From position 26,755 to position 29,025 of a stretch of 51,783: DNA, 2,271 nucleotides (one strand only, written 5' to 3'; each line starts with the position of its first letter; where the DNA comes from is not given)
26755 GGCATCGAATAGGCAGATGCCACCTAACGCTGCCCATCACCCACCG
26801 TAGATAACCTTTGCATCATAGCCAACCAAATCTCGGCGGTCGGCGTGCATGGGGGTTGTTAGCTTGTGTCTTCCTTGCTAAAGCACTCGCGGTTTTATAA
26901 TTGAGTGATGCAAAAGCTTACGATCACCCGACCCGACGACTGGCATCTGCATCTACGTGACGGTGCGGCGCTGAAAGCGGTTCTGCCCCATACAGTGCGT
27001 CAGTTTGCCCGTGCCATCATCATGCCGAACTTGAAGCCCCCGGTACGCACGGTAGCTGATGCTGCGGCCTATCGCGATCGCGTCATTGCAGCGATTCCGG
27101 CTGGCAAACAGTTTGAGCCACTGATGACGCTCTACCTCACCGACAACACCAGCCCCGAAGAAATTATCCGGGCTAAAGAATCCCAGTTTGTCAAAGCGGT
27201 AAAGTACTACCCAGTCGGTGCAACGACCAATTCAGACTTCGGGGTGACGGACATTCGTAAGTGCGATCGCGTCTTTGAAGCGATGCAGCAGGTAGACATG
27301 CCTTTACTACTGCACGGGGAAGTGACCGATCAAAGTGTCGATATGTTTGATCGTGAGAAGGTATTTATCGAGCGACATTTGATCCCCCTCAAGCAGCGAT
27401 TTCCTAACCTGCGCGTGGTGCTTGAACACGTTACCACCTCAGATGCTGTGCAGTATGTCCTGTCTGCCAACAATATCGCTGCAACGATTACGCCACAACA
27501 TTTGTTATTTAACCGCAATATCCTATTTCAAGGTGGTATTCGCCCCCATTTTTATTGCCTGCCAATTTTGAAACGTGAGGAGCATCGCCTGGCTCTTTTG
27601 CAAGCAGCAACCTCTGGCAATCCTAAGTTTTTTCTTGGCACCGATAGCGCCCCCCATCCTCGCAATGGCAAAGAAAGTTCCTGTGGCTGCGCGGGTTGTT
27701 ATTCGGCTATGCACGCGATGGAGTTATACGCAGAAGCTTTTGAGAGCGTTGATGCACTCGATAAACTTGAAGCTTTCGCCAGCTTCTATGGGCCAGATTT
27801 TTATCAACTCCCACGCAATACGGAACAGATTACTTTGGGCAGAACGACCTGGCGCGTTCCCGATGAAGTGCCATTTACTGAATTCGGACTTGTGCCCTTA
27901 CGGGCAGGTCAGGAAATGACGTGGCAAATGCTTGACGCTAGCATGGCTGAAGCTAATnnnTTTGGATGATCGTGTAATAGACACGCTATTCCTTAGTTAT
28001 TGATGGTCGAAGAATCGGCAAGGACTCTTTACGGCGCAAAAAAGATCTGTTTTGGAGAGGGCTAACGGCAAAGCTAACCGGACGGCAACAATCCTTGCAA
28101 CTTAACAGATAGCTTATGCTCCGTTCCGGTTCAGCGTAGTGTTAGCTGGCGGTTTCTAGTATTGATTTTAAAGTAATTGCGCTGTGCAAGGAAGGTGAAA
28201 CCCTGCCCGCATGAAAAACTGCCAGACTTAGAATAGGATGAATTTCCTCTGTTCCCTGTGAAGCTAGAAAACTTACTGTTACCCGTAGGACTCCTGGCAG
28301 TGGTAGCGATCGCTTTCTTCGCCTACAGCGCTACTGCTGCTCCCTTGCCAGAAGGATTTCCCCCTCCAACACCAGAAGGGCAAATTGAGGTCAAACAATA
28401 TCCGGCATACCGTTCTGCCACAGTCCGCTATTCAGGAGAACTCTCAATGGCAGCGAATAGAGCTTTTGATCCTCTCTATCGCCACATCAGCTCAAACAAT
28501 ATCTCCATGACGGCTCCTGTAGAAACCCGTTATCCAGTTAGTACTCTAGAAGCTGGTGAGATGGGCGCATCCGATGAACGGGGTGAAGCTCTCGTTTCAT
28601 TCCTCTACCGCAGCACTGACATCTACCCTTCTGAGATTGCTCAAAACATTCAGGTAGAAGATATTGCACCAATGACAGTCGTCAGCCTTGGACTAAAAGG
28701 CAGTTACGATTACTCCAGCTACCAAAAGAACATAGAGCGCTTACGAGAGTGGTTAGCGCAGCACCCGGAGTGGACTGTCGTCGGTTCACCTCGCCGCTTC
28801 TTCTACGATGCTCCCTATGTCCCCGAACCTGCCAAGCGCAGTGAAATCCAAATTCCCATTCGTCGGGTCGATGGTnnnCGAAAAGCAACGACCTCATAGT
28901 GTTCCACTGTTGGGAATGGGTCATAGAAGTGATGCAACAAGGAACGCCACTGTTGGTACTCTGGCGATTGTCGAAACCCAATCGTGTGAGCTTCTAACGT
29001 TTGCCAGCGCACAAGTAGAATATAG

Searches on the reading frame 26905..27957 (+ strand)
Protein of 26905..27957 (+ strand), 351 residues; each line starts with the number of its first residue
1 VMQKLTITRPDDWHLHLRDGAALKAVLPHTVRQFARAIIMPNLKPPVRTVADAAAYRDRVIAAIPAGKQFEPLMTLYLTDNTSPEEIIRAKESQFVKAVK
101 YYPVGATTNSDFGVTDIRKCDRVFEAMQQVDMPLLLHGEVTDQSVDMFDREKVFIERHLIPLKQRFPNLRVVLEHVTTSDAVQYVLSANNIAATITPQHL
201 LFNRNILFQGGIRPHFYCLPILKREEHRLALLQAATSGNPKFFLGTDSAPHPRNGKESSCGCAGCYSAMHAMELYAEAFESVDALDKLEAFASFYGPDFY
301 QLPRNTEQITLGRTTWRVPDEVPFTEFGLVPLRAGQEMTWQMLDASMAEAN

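Call 17: search_protein_families(library=pfam, proteins=[window:26905-27957:+], max_evalue=0.001)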
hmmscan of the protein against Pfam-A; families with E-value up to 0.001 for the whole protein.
window:26905-27957:+ (351 aa): 2 families
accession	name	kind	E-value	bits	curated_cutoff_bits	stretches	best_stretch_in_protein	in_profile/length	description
PF01979.26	Amidohydro_1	-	4.4e-18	66.1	25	1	12-313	8-311/345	Amidohydrolase family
PF04909.20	Amidohydro_2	-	0.00057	20.2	26.4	1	51-176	71-179/289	Amidohydrolase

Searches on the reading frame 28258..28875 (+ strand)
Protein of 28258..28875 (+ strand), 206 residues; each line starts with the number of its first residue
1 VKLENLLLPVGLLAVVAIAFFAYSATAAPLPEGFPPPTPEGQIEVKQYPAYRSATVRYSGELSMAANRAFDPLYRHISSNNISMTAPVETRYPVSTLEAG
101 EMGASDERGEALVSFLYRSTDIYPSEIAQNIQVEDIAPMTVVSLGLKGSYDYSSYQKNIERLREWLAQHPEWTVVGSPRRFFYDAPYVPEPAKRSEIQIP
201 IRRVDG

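Call 17: search_protein_families(library=pfam, proteins=[window:28258-28875:+], max_evalue=0.001)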
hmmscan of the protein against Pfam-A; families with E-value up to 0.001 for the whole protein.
window:28258-28875:+ (206 aa): 2 families
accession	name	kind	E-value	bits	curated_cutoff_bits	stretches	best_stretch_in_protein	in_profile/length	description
PF04832.17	SOUL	-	6.4e-14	52.8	27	1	41-199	14-172/173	SOUL heme-binding protein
PF06445.20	GyrI-like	-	5.6e-05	23.9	26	1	42-202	2-155/155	GyrI-like small molecule binding domain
